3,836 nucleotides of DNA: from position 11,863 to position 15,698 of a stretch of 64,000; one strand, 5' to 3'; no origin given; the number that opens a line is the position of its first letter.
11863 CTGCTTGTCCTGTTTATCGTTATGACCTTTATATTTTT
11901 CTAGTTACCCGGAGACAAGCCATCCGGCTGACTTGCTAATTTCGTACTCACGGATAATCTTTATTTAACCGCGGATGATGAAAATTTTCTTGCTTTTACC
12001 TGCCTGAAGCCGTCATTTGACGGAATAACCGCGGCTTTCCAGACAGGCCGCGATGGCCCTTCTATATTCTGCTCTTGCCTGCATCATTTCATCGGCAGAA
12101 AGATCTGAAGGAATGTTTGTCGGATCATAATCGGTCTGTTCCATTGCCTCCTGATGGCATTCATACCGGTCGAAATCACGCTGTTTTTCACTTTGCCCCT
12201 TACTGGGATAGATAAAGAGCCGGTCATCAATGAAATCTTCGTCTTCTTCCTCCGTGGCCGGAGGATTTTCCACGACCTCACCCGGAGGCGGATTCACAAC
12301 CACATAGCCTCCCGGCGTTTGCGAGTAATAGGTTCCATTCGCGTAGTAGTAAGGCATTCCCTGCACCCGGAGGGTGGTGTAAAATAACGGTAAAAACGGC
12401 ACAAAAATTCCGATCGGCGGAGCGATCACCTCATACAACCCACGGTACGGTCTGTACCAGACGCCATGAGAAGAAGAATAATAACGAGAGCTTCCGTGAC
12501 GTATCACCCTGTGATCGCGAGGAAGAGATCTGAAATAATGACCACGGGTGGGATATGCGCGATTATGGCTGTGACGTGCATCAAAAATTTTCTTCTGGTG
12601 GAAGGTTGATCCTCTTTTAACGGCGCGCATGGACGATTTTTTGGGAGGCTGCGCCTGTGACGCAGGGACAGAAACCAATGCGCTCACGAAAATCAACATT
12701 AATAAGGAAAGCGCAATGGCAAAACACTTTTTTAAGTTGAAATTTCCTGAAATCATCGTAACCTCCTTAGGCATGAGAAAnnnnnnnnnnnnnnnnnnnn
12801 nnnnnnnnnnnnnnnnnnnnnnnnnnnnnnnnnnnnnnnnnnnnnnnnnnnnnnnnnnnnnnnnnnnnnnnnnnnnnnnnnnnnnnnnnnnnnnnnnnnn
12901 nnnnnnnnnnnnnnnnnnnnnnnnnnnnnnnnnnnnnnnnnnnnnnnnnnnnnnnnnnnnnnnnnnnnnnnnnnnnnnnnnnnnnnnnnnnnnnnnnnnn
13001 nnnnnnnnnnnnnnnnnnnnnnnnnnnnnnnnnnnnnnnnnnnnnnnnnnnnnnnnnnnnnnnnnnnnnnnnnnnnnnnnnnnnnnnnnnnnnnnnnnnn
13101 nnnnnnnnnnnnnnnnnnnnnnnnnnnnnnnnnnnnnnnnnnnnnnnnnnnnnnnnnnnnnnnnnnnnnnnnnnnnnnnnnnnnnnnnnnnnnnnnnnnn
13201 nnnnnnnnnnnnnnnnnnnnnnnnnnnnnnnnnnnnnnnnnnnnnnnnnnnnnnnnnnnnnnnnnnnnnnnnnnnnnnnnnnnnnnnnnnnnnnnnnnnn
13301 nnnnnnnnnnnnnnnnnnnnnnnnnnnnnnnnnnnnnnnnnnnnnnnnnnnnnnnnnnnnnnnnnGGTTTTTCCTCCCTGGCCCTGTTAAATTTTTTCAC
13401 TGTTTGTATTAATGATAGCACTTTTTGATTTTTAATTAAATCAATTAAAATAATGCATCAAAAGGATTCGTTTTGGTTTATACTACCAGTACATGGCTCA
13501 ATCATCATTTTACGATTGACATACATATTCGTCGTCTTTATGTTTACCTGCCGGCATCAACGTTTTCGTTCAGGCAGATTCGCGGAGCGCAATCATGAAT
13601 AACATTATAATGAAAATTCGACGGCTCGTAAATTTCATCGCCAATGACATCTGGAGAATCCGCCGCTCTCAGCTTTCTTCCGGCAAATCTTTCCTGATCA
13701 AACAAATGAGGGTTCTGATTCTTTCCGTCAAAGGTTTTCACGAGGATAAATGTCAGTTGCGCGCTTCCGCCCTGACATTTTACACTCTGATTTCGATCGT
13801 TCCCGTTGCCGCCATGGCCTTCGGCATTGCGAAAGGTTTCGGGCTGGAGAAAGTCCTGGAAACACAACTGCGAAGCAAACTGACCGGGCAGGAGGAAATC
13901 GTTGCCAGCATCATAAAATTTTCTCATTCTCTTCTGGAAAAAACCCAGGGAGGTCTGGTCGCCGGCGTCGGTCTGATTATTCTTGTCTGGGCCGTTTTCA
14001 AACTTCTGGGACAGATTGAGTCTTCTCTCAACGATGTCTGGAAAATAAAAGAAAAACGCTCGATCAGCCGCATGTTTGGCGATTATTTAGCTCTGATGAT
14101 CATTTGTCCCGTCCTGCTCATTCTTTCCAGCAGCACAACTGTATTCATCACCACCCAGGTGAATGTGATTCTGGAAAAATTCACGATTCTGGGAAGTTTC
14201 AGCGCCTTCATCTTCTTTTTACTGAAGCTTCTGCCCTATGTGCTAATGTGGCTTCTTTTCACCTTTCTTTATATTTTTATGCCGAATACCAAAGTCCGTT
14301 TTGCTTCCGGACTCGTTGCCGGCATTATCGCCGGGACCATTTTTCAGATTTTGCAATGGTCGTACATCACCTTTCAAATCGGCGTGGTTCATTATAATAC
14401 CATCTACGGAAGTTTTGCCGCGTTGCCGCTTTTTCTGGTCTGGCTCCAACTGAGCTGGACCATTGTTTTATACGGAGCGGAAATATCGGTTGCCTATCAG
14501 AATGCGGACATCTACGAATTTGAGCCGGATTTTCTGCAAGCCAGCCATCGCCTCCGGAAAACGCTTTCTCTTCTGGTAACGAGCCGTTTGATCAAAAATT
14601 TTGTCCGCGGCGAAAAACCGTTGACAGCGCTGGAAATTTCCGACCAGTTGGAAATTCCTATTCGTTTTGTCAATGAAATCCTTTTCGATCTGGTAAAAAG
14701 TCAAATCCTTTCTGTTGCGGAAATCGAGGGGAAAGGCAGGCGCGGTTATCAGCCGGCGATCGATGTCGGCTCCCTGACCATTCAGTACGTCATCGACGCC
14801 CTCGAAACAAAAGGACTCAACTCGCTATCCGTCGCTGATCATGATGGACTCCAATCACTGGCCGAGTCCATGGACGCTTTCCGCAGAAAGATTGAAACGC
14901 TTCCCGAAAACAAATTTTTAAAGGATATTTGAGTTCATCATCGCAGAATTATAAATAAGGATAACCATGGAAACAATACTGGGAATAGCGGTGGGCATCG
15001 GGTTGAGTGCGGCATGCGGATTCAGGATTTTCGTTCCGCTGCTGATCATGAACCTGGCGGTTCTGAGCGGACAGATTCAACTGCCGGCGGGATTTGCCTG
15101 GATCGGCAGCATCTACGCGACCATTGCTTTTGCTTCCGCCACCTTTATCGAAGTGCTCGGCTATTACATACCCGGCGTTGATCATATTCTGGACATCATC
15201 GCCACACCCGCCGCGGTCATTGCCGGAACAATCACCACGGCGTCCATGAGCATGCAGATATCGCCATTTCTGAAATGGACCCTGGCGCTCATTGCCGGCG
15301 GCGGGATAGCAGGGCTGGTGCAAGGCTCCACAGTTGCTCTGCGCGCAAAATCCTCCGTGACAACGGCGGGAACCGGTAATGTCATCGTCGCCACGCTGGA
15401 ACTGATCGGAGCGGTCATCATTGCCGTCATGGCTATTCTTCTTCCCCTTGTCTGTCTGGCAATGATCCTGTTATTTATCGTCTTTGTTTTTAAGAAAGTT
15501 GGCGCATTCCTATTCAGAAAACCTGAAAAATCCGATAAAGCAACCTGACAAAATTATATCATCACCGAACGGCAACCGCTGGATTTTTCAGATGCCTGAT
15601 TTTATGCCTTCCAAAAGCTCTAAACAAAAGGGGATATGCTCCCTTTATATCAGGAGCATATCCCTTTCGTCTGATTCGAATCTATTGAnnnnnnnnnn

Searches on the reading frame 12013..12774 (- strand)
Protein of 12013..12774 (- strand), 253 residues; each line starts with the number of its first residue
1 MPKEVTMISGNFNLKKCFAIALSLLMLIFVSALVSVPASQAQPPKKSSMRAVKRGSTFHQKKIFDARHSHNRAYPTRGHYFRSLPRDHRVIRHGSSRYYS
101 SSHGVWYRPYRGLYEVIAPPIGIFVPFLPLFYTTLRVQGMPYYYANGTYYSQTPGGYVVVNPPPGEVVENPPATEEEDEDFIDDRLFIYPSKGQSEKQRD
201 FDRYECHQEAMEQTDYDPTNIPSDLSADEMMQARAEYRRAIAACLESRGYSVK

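Call 55: search_protein_families(library=pfam, proteins=[window:12013-12774:-], max_evalue=0.00001)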
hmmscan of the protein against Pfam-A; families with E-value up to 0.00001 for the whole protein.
window:12013-12774:- (253 aa): 1 family
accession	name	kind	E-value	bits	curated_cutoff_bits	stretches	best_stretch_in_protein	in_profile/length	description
PF20125.4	DUF6515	-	4.3e-20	72.7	24.9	1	70-189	40-156/179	Family of unknown function (DUF6515)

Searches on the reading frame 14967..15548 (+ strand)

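Call 56: search_protein_families(library=pfam, proteins=[window:14967-15548:+], max_evalue=0.00001)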
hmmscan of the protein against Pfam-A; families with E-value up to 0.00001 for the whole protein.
window:14967-15548:+ (193 aa): 1 family
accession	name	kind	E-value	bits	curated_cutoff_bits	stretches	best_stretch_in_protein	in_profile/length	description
PF13548.11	DUF4126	-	4.2e-47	160.6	27.5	1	7-175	1-170/175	Domain of unknown function (DUF4126)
